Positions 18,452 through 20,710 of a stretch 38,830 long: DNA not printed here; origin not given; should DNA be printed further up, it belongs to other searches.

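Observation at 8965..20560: Eleven-gene lipid acylation and scavenging cluster resembling a split, duplicated Aas/LplT system joined to FakA/FakB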

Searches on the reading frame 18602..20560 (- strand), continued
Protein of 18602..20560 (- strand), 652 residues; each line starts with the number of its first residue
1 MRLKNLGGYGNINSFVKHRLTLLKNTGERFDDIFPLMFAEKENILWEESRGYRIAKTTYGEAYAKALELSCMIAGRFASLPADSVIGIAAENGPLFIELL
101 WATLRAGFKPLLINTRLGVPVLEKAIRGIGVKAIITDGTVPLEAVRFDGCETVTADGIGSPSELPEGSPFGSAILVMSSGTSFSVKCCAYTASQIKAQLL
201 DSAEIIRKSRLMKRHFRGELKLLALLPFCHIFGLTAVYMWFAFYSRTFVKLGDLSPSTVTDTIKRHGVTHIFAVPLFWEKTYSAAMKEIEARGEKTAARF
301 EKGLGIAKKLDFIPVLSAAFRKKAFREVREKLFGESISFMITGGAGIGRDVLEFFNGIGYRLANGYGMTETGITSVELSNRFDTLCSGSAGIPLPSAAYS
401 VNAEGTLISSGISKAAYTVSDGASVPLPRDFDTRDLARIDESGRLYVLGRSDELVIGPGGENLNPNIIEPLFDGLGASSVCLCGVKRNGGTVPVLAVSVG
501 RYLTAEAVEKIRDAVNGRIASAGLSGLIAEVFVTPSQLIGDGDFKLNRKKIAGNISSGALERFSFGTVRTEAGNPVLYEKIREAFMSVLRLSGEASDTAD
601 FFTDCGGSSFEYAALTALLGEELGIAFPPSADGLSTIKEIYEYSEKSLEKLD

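Call 29: search_protein_families(library=pfam, proteins=[L017:14965-15807:+, L040:14944-15978:+, L058:14961-16001:+, L015:15019-16086:+, L028:12335-13234:+, L045:4977-6209:+, L018:4094-5353:+, L054:1425-2729:+], max_evalue=0.01)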
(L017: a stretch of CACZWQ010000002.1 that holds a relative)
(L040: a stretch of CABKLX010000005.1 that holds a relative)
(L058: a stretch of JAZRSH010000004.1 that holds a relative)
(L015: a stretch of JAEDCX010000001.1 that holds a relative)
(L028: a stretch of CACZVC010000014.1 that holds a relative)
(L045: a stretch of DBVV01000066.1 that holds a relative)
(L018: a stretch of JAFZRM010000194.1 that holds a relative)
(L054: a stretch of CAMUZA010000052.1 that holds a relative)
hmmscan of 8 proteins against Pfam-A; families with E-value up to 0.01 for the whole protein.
L017:14965-15807:+ (280 aa): 1 family
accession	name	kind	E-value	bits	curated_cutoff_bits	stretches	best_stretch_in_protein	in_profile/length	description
PF04970.19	LRAT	-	5e-19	69.2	24.3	1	8-118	3-119/120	Lecithin retinol acyltransferase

L040:14944-15978:+ (344 aa): 2 families
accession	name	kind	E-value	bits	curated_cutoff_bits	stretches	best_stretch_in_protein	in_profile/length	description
PF04970.19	LRAT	-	3.6e-17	63.2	24.3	1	7-117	2-119/120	Lecithin retinol acyltransferase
PF01648.25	ACPS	-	1e-11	45.3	25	1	229-290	2-69/111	4'-phosphopantetheinyl transferase superfamily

L058:14961-16001:+ (346 aa): 1 family
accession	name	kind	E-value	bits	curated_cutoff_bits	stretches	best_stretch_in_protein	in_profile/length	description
PF04970.19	LRAT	-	6.4e-20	72.1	24.3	1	7-119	2-119/120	Lecithin retinol acyltransferase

L015:15019-16086:+ (355 aa): 2 families
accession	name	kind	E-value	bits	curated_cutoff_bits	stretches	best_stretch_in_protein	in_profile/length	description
PF04970.19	LRAT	-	1.6e-16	61.1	24.3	1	8-116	3-117/120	Lecithin retinol acyltransferase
PF01648.25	ACPS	-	1.7e-07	31.7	25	1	229-286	1-61/111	4'-phosphopantetheinyl transferase superfamily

L028:12335-13234:+ (299 aa): 2 families
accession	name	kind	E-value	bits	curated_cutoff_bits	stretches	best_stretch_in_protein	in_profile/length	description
PF04970.19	LRAT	-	1.7e-17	64.2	24.3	1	8-118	3-119/120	Lecithin retinol acyltransferase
PF05903.20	Peptidase_C97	-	0.00056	20.2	29.2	1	18-113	30-117/151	PPPDE putative peptidase domain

L045:4977-6209:+ (410 aa): 2 families
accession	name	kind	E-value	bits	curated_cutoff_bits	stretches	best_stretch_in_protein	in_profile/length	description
PF04970.19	LRAT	-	1.2e-17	64.8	24.3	1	63-174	2-119/120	Lecithin retinol acyltransferase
PF01648.25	ACPS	-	5.6e-09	36.5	25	1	291-379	1-87/111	4'-phosphopantetheinyl transferase superfamily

L018:4094-5353:+ (419 aa): 1 family
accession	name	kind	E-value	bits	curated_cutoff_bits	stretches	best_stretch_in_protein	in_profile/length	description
PF00550.31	PP-binding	-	0.00018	22.2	20.8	1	362-414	16-67/67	Phosphopantetheine attachment site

L054:1425-2729:+ (434 aa): 1 family
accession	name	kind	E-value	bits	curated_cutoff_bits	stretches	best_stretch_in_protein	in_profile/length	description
PF01553.26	Acyltransferase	-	1.9e-19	70.2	23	1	258-375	12-130/132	Acyltransferase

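Call 37: search_protein_families(library=pfam, proteins=[L041:19913-21073:+, L050:20098-21219:-, L022:6855-7844:+, L020:12566-13672:-, L026:21182-21856:-, L012:18405-18833:+, L066:5408-7327:+], max_evalue=0.001)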
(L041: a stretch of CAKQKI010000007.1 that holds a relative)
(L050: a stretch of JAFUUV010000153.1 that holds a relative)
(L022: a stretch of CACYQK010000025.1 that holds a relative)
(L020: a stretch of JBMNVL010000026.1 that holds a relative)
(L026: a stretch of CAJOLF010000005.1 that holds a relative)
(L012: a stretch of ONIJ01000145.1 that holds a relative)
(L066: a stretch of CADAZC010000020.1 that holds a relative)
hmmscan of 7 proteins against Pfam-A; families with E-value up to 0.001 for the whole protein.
L041:19913-21073:+ (386 aa): 5 families
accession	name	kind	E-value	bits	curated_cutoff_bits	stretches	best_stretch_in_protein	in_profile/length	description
PF12146.15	Hydrolase_4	-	7.4e-18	65.2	27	1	112-246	2-136/239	Serine aminopeptidase, S33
PF00561.26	Abhydrolase_1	-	2.2e-07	31.3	25.8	1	116-227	2-109/245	alpha/beta hydrolase fold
PF00326.27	Peptidase_S9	-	1.4e-06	28.4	22.6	1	168-290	46-161/213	Prolyl oligopeptidase family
PF12697.13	Abhydrolase_6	-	7.5e-06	27.2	26.3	1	117-212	1-85/217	Alpha/beta hydrolase family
PF02129.25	Peptidase_S15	-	1.6e-05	25.2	23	1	102-228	46-137/262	X-Pro dipeptidyl-peptidase (S15 family)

L050:20098-21219:- (373 aa): 0 families

L022:6855-7844:+ (329 aa): 1 family
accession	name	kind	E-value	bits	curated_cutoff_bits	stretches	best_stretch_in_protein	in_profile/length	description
PF02368.24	Big_2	-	6.1e-05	23.3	22.8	1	129-198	4-72/79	Bacterial Ig-like domain (group 2)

L020:12566-13672:- (368 aa): 0 families

L026:21182-21856:- (224 aa): 6 families
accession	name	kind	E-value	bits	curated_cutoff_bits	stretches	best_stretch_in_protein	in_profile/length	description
PF04542.20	Sigma70_r2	-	2.4e-14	53.3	24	1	15-79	3-67/71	Sigma-70 region 2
PF04545.22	Sigma70_r4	-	5.7e-14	51.8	24.1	1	171-219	1-49/50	Sigma-70, region 4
PF08281.18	Sigma70_r4_2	-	8.1e-08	32.2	25.7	1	166-207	2-43/54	Sigma-70, region 4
PF04539.22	Sigma70_r3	-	4.3e-05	24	25.3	1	91-149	1-61/78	Sigma-70 region 3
PF01399.33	PCI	-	0.0002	21.9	22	0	89-132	18-61/84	PCI domain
PF01381.28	HTH_3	-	0.00094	19.6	23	0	191-213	10-32/55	Helix-turn-helix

L012:18405-18833:+ (142 aa): 3 families
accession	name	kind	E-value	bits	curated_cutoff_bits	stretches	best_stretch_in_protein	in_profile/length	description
PF13248.11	Zn_ribbon_3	-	3.5e-05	23.5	27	1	2-23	4-25/26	zinc-ribbon domain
PF24800.1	DUF7702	-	0.00012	21.9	27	1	48-126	103-171/244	Domain of unknown function (DUF7702)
PF13240.11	Zn_Ribbon_1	-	0.00031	20.9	25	1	3-24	2-23/23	zinc-ribbon domain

L066:5408-7327:+ (639 aa): 2 families
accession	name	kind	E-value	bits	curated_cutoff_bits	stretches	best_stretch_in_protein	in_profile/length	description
PF02690.20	Na_Pi_cotrans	-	4.3e-50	169.7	29.1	2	30-178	1-135/137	Na+/Pi-cotransporter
PF01895.24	PhoU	-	2.5e-14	53.8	23.5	1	382-463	6-88/89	PhoU domain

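Call 65: search_protein_representatives(protein=window:18881-20560:-)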
Query: 560 residues. Proteins with E-value up to 0.001 (for the whole library): 9914; up to 1e-10: 2317; up to 1e-30: 282. The best 150 are listed.
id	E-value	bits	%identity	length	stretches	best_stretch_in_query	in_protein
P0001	1.8e-221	752.8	63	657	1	4-559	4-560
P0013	1.6e-160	551.7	48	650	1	1-558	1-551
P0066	1.1e-149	515.9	48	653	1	4-559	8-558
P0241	1.1e-149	515.9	47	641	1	4-557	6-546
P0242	5.4e-145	500.4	46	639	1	1-554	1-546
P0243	1.7e-144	498.8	46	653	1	4-559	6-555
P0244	3.6e-144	497.7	50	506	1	3-500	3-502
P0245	1.4e-143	495.7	46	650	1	2-559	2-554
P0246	1.8e-139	482.2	45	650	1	2-560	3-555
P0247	1.1e-138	479.6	43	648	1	1-559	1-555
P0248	5.4e-138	477.3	44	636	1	1-558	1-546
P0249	6.8e-137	473.7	44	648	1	5-560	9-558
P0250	1.1e-135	469.7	47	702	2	158-554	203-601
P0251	8.4e-135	466.8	44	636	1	4-553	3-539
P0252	1.0e-134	466.5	45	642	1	1-554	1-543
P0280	2.9e-94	333.0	33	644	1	1-559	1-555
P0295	3.7e-85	303.0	32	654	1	12-560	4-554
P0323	9.7e-77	275.2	31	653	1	15-558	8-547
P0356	1.3e-63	231.8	33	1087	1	32-555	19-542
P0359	5.5e-63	229.8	29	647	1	17-559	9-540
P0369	2.6e-60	221.0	33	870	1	44-552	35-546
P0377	1.2e-58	215.4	28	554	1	12-558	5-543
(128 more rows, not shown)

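Call 66: search_protein_families(library=pfam, proteins=[P0356, P0369, P0280, P0295, P0323, P0359, P0377, P0250], max_evalue=0.001)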
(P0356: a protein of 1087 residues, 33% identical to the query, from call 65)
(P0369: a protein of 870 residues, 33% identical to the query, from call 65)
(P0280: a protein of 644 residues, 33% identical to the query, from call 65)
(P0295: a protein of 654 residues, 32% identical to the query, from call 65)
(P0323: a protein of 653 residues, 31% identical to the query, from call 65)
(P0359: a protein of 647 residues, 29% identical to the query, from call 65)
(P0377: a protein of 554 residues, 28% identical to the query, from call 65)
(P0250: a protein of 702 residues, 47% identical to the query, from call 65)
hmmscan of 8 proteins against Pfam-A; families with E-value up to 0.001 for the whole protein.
P0356 (1087 aa): 4 families
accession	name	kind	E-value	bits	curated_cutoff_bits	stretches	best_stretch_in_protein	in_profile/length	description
PF00155.27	Aminotran_1_2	-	1.8e-48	166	19.7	1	728-1072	2-361/361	Aminotransferase class I and II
PF00501.34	AMP-binding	-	2e-34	119.5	29.9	1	26-401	7-381/384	AMP-binding enzyme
PF00550.31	PP-binding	-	1.9e-09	38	20.8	1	590-656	2-67/67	Phosphopantetheine attachment site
PF00266.25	Aminotran_5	-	0.00019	21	21.5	1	760-899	30-180/371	Aminotransferase class-V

P0369 (870 aa): 2 families
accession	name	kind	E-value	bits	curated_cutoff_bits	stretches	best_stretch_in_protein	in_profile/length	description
PF00501.34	AMP-binding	-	1.7e-37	129.6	29.9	1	28-406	9-379/384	AMP-binding enzyme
PF00550.31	PP-binding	-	3.3e-12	46.9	20.8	1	591-659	1-67/67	Phosphopantetheine attachment site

P0280 (644 aa): 1 family
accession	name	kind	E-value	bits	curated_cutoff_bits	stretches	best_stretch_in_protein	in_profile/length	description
PF00501.34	AMP-binding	-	2.6e-30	105.9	29.9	1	53-406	18-360/384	AMP-binding enzyme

P0295 (654 aa): 2 families
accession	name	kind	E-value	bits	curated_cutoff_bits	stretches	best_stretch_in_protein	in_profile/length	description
PF00501.34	AMP-binding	-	7.1e-37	127.5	29.9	1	33-397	9-358/384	AMP-binding enzyme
PF00550.31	PP-binding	-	1.4e-07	32.1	20.8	1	580-632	2-53/67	Phosphopantetheine attachment site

P0323 (653 aa): 2 families
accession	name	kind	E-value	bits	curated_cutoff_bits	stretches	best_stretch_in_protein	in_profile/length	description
PF00501.34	AMP-binding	-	9.6e-28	97.5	29.9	1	36-391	11-357/384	AMP-binding enzyme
PF00550.31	PP-binding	-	1.8e-07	31.7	20.8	1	578-643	3-67/67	Phosphopantetheine attachment site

P0359 (647 aa): 2 families
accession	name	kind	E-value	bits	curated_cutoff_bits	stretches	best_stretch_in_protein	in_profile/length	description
PF00501.34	AMP-binding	-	1e-29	104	29.9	1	43-393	16-361/384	AMP-binding enzyme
PF00550.31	PP-binding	-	3.3e-09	37.3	20.8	1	574-642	2-67/67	Phosphopantetheine attachment site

P0377 (554 aa): 1 family
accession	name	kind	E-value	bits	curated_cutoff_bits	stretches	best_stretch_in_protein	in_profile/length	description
PF00501.34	AMP-binding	-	1.9e-33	116.3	29.9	1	44-392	17-361/384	AMP-binding enzyme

P0250 (702 aa): 2 families
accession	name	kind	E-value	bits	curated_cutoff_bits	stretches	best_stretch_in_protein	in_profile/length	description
PF00501.34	AMP-binding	-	3.1e-34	118.8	29.9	1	100-461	44-381/384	AMP-binding enzyme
PF00550.31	PP-binding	-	2.9e-11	43.9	20.8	1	630-696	2-67/67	Phosphopantetheine attachment site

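Call 67: predict_structure(alignment_id=A2)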
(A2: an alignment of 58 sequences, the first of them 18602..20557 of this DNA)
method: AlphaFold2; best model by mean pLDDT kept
length: 651 residues; sequences in the alignment: 58
mean_pLDDT: 87.8   pTM: 0.77
mean pLDDT of the five models: 87.8, 87.0, 86.7, 86.8, 86.1
residues with pLDDT >= 90: 349; 70-90: 259; 50-70: 40; < 50: 3
segments of 3 or more residues with pLDDT < 50: none
pLDDT, mean of each block of 10 residues (from residue 1): 83 92 93 95 95 97 97 95 96 97 98 84 90 88 74 91 87 86 84 94 89 92 92 90 93 86 96 84 90 95 92 89 93 94 77 94 88 89 88 93 93 92 92 88 80 60 77 86 82 88 80 90 82 85 70 90 63 85 87 74 82 93 89 90 90 73
secondary structure, 60 per line:
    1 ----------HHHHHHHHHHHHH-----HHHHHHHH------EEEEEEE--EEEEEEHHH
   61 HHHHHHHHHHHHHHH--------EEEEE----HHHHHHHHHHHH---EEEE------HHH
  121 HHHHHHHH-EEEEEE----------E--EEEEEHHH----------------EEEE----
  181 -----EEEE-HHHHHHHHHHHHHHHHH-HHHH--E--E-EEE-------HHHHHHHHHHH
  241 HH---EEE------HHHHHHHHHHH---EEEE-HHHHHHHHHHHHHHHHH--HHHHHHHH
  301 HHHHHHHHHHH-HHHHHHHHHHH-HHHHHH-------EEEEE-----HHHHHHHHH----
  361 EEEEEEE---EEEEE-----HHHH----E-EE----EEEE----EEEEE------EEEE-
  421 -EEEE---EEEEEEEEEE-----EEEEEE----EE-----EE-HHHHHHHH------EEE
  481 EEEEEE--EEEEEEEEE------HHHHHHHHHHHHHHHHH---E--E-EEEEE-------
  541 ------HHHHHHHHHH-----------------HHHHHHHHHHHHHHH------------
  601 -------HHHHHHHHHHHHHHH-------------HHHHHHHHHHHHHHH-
elements in order: H11-23 H29-36 E43-49 E52-57 H58-75 E84-88 H93-104 E108-111 H118-128 E130-135 E149-153 E173-176 E186-189 H191-207 H209-212 E220-222 H230-242 E246-248 H255-265 E269-272 H274-290 H293-311 H313-323 H325-330 E338-342 H348-356 E361-367 E371-375 H381-384 E397-400 E405-409 E416-419 E422-425 E429-438 E444-449 H464-471 E478-486 E489-497 H504-520 E529-533 H547-556 H574-588 H608-622 H636-650

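Call 70: find_related_loci(query=A3, collection=metagenome_contigs, flank=10000)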
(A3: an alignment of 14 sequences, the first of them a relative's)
Query A3 (644 aa) in metagenome_contigs; peptide patterns used: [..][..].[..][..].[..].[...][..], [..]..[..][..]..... (x = any residue, [..] = any of these).
444 stretches matched a pattern; 393 encode a relative of the query (tblastn E <= 1e-3); the best 80 are kept; 80 distinct loci.
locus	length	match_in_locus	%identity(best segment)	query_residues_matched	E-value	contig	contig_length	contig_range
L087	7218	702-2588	40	1-635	9e-156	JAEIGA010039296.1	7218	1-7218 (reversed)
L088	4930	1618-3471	40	1-625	8e-156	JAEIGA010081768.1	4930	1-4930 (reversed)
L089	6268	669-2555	40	1-635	2e-149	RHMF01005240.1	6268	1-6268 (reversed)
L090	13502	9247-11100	40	1-625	9e-149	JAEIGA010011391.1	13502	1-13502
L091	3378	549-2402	39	1-624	6e-151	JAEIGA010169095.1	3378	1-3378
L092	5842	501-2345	36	5-626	2e-136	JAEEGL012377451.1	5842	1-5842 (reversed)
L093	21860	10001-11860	35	9-631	8e-134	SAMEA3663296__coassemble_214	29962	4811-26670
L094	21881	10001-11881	36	1-632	2e-133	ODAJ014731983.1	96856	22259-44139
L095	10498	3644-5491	36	1-623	7e-132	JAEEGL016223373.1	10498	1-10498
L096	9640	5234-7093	36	1-626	4e-132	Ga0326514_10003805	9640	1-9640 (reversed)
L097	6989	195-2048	37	1-623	2e-131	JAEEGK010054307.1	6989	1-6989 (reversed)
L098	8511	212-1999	35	29-623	2e-131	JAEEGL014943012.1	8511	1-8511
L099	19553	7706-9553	35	1-625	6e-131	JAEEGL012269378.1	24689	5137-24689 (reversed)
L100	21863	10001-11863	36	1-628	5e-130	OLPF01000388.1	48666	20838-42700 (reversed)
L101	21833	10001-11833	37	6-623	7e-130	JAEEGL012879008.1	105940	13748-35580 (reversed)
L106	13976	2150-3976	36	15-623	3e-128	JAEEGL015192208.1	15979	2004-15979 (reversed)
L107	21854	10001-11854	37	1-623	5e-128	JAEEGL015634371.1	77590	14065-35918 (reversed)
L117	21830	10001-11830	35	15-624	5e-126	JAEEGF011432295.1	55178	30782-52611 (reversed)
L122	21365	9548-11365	36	15-625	8e-125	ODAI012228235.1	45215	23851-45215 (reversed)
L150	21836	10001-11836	34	5-625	9e-119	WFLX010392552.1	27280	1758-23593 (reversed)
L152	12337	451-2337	36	10-638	6e-118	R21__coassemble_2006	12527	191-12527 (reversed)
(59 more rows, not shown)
